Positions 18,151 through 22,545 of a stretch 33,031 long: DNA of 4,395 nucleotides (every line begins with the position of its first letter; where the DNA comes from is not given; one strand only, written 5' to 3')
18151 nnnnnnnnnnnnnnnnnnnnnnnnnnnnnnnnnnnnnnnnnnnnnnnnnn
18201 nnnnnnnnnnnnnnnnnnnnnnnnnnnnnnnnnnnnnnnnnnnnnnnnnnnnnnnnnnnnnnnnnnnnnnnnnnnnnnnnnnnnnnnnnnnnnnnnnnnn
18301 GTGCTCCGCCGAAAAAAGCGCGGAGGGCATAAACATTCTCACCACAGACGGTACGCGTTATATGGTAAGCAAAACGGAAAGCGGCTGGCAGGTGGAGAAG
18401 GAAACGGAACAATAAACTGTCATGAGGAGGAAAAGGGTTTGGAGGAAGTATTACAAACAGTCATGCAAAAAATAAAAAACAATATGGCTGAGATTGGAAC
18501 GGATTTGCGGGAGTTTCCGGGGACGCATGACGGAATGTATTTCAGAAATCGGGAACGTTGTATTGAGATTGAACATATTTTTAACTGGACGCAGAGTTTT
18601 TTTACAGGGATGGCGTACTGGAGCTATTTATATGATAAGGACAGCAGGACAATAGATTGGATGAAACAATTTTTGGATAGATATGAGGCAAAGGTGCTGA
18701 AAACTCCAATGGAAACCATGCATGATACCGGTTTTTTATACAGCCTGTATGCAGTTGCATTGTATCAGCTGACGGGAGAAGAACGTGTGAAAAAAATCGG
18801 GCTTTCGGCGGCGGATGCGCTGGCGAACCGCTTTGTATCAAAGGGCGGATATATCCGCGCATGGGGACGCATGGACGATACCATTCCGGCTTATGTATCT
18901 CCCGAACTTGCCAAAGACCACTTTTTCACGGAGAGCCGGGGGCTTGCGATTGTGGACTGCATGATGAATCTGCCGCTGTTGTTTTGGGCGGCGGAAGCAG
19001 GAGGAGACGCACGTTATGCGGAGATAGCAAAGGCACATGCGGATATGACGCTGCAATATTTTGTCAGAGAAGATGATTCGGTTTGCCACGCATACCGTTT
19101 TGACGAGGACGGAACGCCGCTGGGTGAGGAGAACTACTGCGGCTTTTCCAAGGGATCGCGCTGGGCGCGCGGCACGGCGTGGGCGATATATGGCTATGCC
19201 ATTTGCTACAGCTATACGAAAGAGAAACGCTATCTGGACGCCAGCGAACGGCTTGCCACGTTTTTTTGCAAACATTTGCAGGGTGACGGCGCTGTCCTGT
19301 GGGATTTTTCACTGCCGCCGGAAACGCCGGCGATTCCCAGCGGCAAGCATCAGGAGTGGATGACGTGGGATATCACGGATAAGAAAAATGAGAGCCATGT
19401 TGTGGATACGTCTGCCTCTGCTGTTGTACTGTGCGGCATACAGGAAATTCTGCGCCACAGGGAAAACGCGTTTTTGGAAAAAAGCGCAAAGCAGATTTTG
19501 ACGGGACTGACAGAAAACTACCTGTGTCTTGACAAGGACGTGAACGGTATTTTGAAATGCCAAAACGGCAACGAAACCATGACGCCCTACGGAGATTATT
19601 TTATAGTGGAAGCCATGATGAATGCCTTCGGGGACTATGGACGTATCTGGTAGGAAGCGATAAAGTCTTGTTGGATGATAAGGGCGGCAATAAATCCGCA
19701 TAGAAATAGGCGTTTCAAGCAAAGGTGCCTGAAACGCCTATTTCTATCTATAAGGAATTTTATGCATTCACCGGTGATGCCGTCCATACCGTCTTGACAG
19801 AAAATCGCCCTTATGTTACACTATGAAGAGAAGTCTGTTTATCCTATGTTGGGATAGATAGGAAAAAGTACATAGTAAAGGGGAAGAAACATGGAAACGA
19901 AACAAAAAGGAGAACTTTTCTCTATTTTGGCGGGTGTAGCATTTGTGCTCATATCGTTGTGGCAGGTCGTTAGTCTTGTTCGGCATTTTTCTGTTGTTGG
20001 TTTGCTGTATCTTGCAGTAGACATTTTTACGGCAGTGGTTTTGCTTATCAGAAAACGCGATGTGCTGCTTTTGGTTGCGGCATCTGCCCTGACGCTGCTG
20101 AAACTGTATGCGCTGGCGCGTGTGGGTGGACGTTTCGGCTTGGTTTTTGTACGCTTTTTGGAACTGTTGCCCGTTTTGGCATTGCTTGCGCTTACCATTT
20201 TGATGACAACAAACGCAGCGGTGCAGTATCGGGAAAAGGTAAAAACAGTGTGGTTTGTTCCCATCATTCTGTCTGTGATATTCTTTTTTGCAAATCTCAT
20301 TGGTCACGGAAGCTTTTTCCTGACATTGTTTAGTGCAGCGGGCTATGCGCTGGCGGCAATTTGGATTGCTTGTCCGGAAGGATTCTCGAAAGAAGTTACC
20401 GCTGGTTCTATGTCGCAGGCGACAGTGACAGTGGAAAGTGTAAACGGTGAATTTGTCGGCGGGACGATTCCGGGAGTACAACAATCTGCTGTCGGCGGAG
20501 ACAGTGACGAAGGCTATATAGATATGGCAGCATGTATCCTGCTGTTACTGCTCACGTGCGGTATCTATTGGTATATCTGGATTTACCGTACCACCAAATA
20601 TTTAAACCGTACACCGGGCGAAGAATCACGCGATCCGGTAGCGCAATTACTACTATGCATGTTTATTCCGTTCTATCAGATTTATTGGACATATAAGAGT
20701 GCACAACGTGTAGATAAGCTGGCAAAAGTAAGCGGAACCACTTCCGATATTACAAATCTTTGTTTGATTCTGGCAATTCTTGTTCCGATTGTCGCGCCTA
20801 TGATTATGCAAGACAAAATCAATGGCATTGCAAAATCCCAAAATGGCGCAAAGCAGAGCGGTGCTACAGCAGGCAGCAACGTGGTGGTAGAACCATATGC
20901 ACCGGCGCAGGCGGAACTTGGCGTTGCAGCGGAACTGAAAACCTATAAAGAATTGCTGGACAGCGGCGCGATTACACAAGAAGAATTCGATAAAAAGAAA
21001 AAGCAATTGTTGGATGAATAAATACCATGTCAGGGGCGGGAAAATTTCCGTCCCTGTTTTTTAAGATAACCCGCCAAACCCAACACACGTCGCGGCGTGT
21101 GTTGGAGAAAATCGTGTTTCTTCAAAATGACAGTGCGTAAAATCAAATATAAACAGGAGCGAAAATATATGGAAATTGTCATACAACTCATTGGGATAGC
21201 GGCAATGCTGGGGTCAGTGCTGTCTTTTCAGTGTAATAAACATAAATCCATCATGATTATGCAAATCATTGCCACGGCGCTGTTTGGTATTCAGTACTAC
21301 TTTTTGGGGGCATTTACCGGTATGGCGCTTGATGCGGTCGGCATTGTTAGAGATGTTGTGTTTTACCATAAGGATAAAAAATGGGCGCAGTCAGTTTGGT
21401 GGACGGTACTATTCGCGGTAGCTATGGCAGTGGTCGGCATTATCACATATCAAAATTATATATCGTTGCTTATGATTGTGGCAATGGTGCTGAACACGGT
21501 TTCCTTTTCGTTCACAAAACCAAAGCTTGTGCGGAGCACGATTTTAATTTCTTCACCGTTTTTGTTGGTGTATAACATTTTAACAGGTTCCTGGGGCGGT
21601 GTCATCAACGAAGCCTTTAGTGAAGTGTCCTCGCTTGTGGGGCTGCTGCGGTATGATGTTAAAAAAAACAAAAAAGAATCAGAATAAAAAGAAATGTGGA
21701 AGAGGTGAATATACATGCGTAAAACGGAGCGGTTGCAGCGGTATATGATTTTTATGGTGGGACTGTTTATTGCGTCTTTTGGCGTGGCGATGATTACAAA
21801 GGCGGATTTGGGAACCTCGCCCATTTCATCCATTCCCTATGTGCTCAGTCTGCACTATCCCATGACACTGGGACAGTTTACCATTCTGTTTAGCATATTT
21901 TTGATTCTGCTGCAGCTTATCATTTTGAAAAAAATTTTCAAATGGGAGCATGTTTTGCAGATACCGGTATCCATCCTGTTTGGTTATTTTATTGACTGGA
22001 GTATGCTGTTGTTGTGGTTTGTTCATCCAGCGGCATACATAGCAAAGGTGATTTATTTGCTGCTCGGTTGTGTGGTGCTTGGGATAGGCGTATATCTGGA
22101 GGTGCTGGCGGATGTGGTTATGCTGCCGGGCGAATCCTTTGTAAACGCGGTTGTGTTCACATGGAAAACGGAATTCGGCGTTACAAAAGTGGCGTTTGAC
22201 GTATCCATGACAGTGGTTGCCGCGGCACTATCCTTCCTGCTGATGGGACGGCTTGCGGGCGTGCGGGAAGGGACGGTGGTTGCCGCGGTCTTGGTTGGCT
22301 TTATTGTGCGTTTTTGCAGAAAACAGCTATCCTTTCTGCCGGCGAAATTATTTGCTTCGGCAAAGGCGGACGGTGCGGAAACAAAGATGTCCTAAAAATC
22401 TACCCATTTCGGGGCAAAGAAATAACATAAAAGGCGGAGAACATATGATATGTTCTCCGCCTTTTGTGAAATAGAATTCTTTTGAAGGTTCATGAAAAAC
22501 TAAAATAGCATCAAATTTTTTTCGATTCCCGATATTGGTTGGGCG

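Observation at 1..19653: Candidate Gram-positive polysaccharide-utilisation system: surface beta-helix and SLH proteins feeding a cytoplasmic lyase/GH88/GH3 trio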

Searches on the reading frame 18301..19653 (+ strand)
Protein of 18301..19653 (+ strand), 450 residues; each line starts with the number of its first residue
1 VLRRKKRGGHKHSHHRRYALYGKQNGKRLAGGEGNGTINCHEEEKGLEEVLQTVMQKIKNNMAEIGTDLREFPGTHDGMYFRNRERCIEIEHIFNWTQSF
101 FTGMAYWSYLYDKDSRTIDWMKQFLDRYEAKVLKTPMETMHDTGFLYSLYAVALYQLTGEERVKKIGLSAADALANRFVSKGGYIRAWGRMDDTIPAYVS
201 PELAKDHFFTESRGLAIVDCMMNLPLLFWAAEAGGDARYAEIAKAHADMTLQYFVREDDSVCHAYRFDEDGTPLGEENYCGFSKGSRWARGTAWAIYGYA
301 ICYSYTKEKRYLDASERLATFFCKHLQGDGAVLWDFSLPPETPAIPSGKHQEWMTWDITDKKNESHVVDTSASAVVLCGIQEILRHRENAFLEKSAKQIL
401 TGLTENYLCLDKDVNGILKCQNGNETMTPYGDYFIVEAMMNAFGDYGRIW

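Call 3: search_protein_families(library=pfam, proteins=[window:18301-19653:+], max_evalue=0.01)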
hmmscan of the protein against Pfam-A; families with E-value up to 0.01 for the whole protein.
window:18301-19653:+ (450 aa): 1 family
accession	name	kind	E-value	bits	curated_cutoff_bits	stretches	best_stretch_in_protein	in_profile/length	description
PF07470.19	Glyco_hydro_88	-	2.2e-15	56.9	26.6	1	89-307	22-218/352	Glycosyl Hydrolase Family 88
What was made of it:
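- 18439..19653 (+): g8, 404 aa. Cytoplasmic GH88 unsaturated glucuronyl hydrolase. Start proposed at TTG 18439, 9 nt after GGAGG. Pfam GH88 (call 3).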

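Call 8: search_protein_families(library=ncbifam, proteins=[window:18463-19653:+], max_evalue=0.01)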
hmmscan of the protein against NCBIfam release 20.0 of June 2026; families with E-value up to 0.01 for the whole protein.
window:18463-19653:+ (396 aa): 0 families

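Call 16: search_solved_structures(query=window:18463-19653:+, max_evalue=1)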
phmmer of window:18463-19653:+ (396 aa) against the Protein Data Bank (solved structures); distinct sequences matched with E-value up to 1: 9.
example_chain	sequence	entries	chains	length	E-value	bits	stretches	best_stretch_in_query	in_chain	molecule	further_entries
1vd5_A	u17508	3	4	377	9.3e-44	153.4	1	40-288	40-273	unsaturated glucuronyl hydrolase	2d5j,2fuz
2ahf_A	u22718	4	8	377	4.4e-43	151.2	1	40-288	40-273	unsaturated glucuronyl hydrolase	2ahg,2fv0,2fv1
2zzr_A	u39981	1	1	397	7.8e-36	127.3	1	40-282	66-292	Unsaturated glucuronyl hydrolase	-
3anj_A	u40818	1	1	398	7.9e-36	127.3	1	40-282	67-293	Putative uncharacterized protein gbs1889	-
3wux_A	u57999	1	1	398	2.3e-35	125.8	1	40-283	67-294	Unsaturated chondroitin disaccharide hydrolase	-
3vxd_A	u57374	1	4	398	2.9e-35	125.4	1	40-282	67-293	Putative uncharacterized protein gbs1889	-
3ani_A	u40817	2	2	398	3.1e-35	125.3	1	40-282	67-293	Putative uncharacterized protein gbs1889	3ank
3wiw_A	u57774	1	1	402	3.1e-26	95.7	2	162-285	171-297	Glycosyl hydrolase family 88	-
5zig_A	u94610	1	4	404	0.26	13.6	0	235-291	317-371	Cellobiose 2-epimerase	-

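Call 45: search_solved_structures(query=window:18439-19653:+, max_evalue=1e-30, show_alignments=1)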
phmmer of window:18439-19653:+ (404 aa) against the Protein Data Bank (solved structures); distinct sequences matched with E-value up to 1e-30: 7.
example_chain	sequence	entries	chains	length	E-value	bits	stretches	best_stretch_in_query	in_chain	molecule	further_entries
1vd5_A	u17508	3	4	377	1.2e-43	153.1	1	48-296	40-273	unsaturated glucuronyl hydrolase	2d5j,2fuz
2ahf_A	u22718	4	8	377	4.6e-43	151.1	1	48-296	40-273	unsaturated glucuronyl hydrolase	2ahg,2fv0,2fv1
2zzr_A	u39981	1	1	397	1.1e-35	126.9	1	48-290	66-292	Unsaturated glucuronyl hydrolase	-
3anj_A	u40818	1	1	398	1.1e-35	126.8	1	48-290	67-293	Putative uncharacterized protein gbs1889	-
3wux_A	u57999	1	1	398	3.4e-35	125.2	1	48-290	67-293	Unsaturated chondroitin disaccharide hydrolase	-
3ani_A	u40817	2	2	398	4e-35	125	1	48-290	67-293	Putative uncharacterized protein gbs1889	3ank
3vxd_A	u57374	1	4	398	4e-35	125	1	48-290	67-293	Putative uncharacterized protein gbs1889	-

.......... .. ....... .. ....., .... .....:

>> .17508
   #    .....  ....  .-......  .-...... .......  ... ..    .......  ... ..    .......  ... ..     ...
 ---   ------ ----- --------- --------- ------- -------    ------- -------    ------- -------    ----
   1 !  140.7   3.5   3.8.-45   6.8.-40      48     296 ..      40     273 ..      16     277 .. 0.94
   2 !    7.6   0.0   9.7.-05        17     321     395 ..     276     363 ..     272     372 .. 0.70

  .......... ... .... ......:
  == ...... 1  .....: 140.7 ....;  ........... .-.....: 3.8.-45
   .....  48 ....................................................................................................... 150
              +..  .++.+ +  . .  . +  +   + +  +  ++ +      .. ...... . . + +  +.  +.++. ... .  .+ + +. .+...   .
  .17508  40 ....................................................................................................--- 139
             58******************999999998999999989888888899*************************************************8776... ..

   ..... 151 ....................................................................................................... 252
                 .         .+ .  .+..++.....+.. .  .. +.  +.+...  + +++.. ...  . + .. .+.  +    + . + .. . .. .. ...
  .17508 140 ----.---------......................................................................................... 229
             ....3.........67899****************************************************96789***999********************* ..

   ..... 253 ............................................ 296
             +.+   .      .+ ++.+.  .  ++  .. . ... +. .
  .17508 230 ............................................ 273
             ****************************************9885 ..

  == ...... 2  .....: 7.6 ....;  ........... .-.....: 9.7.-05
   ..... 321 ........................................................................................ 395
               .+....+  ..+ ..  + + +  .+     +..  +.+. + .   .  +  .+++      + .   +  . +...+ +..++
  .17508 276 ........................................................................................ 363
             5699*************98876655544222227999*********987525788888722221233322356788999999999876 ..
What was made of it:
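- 18439..19653 (+): Bacillus GL1 UGL 1VD5 at 1e-43, with Asp88 and Asp149 both conserved (call 45).
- On GH88 unsaturated glucuronyl hydrolase: Both Asp are conserved, as is the RGxAW motif (call 45).
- GH88 catalytic residues: call 45.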

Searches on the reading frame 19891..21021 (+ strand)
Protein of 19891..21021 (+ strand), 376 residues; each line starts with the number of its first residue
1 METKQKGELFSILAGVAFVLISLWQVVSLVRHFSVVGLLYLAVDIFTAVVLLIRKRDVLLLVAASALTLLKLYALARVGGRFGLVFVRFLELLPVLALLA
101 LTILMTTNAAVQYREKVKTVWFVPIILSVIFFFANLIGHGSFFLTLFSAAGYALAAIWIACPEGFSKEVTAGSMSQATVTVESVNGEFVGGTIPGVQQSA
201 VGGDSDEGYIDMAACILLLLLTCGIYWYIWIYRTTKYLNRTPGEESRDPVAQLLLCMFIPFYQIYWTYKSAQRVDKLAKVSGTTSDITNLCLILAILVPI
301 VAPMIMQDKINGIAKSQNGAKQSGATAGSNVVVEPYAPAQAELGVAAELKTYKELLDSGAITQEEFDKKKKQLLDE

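Call 4: search_protein_families(library=pfam, proteins=[window:19891-21021:+], max_evalue=0.01)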
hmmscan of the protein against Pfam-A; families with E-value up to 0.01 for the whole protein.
window:19891-21021:+ (376 aa): 4 families
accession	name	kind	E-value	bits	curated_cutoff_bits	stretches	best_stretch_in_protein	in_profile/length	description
PF14018.11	DUF4234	-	7.4e-15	55.3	25.3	1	212-275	3-69/70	Domain of unknown function (DUF4234)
PF09851.14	SHOCT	-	7.2e-10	38.7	27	1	347-374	1-28/28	Short C-terminal domain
PF14219.11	DUF4328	-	0.00021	21.4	27.2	1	214-273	22-81/166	Domain of unknown function (DUF4328)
PF05120.17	GvpG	-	0.00025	21.6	30.6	1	345-376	33-64/67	Gas vesicle protein G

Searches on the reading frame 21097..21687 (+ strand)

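Call 4: search_protein_families(library=pfam, proteins=[window:21097-21687:+], max_evalue=0.01)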
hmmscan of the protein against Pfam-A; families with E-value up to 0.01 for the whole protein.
window:21097-21687:+ (196 aa): 2 families
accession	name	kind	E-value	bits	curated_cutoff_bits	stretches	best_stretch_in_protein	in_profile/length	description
PF10688.14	Imp-YgjV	-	2.3e-34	119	23.5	1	27-188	1-157/159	Bacterial inner membrane protein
PF19529.4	DUF6057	-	0.0058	16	29.8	1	31-163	125-248/569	Family of unknown function (DUF6057)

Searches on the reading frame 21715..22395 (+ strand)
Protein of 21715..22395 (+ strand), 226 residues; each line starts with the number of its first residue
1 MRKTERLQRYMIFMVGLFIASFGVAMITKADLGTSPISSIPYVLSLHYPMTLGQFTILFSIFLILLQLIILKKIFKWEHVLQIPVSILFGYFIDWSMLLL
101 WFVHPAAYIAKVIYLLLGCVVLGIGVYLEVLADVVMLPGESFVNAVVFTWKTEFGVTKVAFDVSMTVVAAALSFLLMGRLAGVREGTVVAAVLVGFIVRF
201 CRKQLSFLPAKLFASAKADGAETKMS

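Call 4: search_protein_families(library=pfam, proteins=[window:21715-22395:+], max_evalue=0.01)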
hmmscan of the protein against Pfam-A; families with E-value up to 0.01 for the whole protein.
window:21715-22395:+ (226 aa): 1 family
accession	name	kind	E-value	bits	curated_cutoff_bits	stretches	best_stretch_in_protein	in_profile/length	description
PF19700.5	DUF6198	-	1.1e-18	68.1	27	1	13-204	14-204/217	Family of unknown function (DUF6198)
